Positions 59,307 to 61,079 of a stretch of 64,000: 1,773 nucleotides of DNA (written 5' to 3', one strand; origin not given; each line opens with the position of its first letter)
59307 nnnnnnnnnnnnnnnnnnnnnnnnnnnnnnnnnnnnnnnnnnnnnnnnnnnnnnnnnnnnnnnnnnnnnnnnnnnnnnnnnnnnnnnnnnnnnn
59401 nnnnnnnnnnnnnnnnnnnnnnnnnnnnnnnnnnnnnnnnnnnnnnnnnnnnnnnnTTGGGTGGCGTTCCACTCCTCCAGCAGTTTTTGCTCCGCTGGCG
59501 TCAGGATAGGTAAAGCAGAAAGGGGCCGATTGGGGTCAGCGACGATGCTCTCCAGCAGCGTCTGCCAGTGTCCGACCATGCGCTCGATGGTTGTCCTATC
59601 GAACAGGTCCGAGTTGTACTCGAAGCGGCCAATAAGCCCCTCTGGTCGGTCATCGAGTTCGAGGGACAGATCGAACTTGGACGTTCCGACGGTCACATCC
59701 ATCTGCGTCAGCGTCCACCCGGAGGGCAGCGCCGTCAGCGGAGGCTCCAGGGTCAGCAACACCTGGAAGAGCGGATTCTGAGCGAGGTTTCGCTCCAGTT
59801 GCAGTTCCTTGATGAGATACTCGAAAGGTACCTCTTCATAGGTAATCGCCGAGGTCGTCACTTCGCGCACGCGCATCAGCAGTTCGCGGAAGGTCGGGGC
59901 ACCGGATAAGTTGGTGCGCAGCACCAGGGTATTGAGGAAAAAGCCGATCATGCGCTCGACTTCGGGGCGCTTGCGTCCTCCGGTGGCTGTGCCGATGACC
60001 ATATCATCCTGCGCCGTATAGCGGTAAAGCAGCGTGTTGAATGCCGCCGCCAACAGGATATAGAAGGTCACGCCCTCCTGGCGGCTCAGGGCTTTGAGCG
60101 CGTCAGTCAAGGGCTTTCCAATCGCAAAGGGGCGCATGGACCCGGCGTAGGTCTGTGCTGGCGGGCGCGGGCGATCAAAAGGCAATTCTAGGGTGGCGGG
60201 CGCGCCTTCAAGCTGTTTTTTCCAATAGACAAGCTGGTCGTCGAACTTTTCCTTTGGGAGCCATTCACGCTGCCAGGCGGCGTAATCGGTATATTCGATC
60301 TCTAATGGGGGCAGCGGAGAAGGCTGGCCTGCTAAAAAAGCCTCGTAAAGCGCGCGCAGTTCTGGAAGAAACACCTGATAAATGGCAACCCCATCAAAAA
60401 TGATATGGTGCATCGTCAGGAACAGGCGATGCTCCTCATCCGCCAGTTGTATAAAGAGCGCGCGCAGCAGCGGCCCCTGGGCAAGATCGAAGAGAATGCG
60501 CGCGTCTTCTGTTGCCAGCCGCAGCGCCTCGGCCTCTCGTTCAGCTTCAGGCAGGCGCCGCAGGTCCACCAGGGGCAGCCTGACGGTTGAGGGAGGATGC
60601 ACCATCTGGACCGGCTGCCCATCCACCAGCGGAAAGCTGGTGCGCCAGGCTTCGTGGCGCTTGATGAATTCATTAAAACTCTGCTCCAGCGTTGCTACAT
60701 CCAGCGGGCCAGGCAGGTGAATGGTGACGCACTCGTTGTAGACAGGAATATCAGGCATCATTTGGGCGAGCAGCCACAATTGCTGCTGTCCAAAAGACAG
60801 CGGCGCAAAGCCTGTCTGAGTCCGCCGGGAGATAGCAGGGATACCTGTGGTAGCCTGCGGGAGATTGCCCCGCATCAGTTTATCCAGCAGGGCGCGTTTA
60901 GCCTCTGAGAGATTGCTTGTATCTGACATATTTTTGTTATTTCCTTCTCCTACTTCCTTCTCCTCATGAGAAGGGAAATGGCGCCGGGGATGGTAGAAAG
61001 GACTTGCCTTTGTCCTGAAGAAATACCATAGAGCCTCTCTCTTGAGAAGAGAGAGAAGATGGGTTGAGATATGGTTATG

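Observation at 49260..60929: Compact orphan trimodular NRPS (C-A-T | C-A-T | C-A-T-TE) with a translationally coupled Sfp-type PPTase; by-eye codes read Gly-X-Gly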

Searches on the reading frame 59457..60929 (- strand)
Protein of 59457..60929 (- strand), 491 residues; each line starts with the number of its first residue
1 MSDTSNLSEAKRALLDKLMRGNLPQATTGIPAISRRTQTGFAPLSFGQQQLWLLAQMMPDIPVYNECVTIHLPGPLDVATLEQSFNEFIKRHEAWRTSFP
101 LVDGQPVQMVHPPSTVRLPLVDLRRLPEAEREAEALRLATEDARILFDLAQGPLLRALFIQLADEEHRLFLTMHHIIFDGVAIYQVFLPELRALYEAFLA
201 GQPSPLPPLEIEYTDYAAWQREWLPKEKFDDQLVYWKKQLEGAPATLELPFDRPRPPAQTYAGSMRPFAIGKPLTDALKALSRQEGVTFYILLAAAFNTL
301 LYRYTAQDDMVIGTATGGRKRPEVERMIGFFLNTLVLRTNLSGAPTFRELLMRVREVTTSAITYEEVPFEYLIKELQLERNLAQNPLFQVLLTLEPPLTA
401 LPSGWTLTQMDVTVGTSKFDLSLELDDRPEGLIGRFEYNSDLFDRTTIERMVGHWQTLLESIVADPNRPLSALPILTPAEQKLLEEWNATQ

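Call 19: search_solved_structures(query=window:59457-60929:-, max_evalue=0.00001)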
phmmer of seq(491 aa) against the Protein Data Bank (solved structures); distinct sequences matched with E-value up to 0.00001: 64 (the best 60 are shown).
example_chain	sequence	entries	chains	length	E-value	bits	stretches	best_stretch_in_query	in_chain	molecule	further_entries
6p1j_A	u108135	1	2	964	2.2e-94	319.8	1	43-490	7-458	Txo2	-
6oyf_A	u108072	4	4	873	3.8e-93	315.7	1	42-490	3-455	Txo1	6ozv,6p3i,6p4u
5u89_A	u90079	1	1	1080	9.4e-86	291.4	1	41-484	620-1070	Amino acid adenylation domain protein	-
2jgp_A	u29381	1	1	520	1.1e-70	241.6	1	37-473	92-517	TYROCIDINE SYNTHETASE 3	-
8z0q_C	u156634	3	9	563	5.2e-66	226.3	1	39-473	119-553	Special condensation domain in NRPS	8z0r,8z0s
7kvw_A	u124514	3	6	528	8.4e-63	215.7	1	23-477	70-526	PCP-C didomain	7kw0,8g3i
7kw2_A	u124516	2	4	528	1.9e-62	214.5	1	23-477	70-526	PCP-C didomain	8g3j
8fx6_A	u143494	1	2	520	9.3e-62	212.2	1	23-470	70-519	PCP-C didomain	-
8fx7_A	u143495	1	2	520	2.1e-61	211.1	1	23-470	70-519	PCP-C didomain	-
8qnf_A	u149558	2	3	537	4.1e-60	206.8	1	42-481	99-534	Condensation domain TomBC from the Tomaymycin non-ribosomal peptide synthetase | Tomaymycin non-ribosomal peptide synthetase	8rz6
6mfw_A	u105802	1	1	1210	3.2e-55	190.7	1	47-476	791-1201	Linear gramicidin synthase subunit A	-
6mfy_A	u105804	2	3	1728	4.9e-55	190.1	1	47-481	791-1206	Linear gramicidin synthase subunit A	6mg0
6mfz_A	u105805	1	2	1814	5.3e-55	190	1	47-481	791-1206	Linear gramicidin synthase subunit A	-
6mfx_A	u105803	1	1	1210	5.5e-55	189.9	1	49-476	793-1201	Linear gramicidin synthase subunit A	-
8xjz_C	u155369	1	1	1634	5.9e-55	189.8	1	39-491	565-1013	Peptide synthetase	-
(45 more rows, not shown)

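Call 54: find_homologous_proteins(query=window:59457-60929:-, max_evalue=1e-60)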
Query seq(491 aa) (491 aa): 2498 proteins with E <= 1e-60 among 8000 candidates; the best 120 are listed.
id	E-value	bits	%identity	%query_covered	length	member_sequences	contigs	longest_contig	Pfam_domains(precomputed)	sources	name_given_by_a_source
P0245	3.5e-230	783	71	100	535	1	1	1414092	PF00668.26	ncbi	-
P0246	8.9e-226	768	70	100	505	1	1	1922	PF00668.26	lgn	-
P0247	9.7e-225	765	70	100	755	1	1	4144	PF00668.26,PF00501.35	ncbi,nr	ncbi:MAG TPA: condensation domain-containing protein, partial [Ktedonobacteraceae bacterium]|nr:cond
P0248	3.4e-220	750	69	100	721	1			PF00668.26,PF00501.35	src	-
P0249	9.6e-220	748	69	100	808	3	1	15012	PF00668.26,PF00501.35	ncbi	-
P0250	3.8e-218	743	68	100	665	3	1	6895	PF00668.26,PF00501.35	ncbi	-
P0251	2.8e-209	714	65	100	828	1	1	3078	PF00668.26,PF00501.35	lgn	-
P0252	4.3e-208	710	66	100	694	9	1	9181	PF00668.26,PF00501.35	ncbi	-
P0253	2.9e-207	707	67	95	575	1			PF00668.26,PF00501.35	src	-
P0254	3.8e-201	687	71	87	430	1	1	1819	PF00668.26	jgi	-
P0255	7.6e-201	686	63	100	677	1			PF00668.26,PF00501.35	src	-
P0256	1.1e-200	685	48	98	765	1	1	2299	PF00668.26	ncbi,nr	ncbi:MAG: condensation domain-containing protein, partial [Chloroflexota bacterium]|nr:condensation 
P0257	2.6e-199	681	63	100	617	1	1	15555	PF00668.26,PF00501.35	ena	-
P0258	5.5e-199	680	63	100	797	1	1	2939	PF00668.26,PF00501.35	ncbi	ncbi:MAG TPA: condensation domain-containing protein, partial [Ktedonobacteraceae bacterium]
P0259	2.6e-198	677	69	89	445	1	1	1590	PF00668.26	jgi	jgi:surfactin family lipopeptide synthetase A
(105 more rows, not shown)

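Call 55: find_encoding_contigs(protein=P0245, flank=10000, max_places=3)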
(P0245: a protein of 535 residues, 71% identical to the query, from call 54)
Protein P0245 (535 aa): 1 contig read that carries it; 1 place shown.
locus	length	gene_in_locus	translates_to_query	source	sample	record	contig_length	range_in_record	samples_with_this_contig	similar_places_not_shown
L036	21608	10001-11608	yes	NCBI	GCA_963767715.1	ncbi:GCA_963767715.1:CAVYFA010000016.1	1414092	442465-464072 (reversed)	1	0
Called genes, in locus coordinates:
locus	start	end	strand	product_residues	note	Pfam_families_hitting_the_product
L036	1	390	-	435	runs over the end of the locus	-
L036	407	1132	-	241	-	PF04029:2-ph_phosp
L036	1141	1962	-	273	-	PF02679:ComA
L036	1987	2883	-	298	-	PF01135:PCMT (weak), PF01209:Ubie_methyltran, PF02353:CMAS (weak), PF13489:Methyltransf_23, PF08241:Methyltransf_11, PF08242:Methyltransf_12, PF13649:Methyltransf_25, PF13847:Methyltransf_31, +2 more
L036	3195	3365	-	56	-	PF00733:Asn_synthase (weak)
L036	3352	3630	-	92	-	PF00733:Asn_synthase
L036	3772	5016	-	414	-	PF13439:Glyco_transf_4, PF13579:Glyco_trans_4_4, PF00534:Glycos_transf_1, PF13692:Glyco_trans_1_4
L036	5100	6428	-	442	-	PF01522:Polysacc_deac_1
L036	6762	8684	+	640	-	PF00501:AMP-binding, PF13193:AMP-binding_C, PF00550:PP-binding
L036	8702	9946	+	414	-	PF00067:p450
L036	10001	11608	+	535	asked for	PF00668:Condensation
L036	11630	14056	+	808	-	PF00501:AMP-binding, PF13193:AMP-binding_C, PF00550:PP-binding, PF00975:Thioesterase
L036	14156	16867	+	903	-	PF22148:Fervidolysin_NPro-like (weak), PF00082:Peptidase_S8, PF13313:DUF4082 (faint), PF16709:SCAB-Ig (weak)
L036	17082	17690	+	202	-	PF00132:Hexapep (faint), PF25084:LbH_EIF2B (weak), PF14602:Hexapep_2 (faint), PF25087:GMPPB_C (weak)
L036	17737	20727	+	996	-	PF13432:TPR_16 (faint), PF03704:BTAD, PF00515:TPR_1 (faint), PF07719:TPR_2 (faint), PF13191:AAA_16, PF13424:TPR_12 (weak), PF17874:TPR_MalT, PF13424:TPR_12, +4 more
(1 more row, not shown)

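Call 56: find_encoding_contigs(protein=P0249, flank=10000, max_places=3)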
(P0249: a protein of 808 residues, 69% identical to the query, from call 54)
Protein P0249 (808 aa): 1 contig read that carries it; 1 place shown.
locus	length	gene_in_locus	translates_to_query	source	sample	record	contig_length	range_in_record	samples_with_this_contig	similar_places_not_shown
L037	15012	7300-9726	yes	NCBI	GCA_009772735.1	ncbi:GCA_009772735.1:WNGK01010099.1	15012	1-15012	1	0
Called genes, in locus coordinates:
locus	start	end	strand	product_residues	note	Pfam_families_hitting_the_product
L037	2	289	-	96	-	?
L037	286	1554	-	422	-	PF01609:DDE_Tnp_1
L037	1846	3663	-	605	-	PF00150:Cellulase, PF26410:GH5_mannosidase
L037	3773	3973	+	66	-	-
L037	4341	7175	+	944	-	PF00501:AMP-binding, PF13193:AMP-binding_C (faint), PF05050:Methyltransf_21, PF00550:PP-binding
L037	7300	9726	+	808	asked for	PF00668:Condensation, PF00501:AMP-binding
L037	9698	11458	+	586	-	PF13193:AMP-binding_C, PF00550:PP-binding, PF00975:Thioesterase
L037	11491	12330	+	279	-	PF01522:Polysacc_deac_1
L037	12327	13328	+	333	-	PF00535:Glycos_transf_2, PF13641:Glyco_tranf_2_3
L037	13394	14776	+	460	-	PF13506:Glyco_transf_21 (weak), PF00535:Glycos_transf_2, PF13641:Glyco_tranf_2_3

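Call 88: predict_structure(alignment_id=A2)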
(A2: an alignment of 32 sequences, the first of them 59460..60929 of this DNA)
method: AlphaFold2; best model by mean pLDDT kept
length: 490 residues; sequences in the alignment: 32
mean_pLDDT: 86.9   pTM: 0.86
mean pLDDT of the five models: 86.9, 86.5, 86.3, 84.7, 84.2
residues with pLDDT >= 90: 282; 70-90: 159; 50-70: 31; < 50: 18
segments of 3 or more residues with pLDDT < 50: 1-3, 18-28
pLDDT, mean of each block of 10 residues (from residue 1): 50 49 44 78 90 87 92 95 96 95 93 90 96 96 94 94 96 93 90 97 94 92 72 87 81 84 94 97 94 96 89 86 89 90 92 93 83 69 75 87 89 90 92 95 93 95 93 81 70
secondary structure, 60 per line:
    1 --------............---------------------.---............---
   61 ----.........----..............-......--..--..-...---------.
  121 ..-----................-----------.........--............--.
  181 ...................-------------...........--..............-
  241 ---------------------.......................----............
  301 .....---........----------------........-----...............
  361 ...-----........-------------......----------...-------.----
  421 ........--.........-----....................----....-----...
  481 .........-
elements in order: H9-20 H46-57 E65-73 H78-91 H93-96 E108-110 E120-122 H128-143 E155-163 E166-174 H180-199 H213-223 H226-239 E262-271 H272-284 H289-305 E309-316 E333-340 H347-363 H369-376 E390-395 E406-408 E421-428 E431-439 H445-464 H478-489
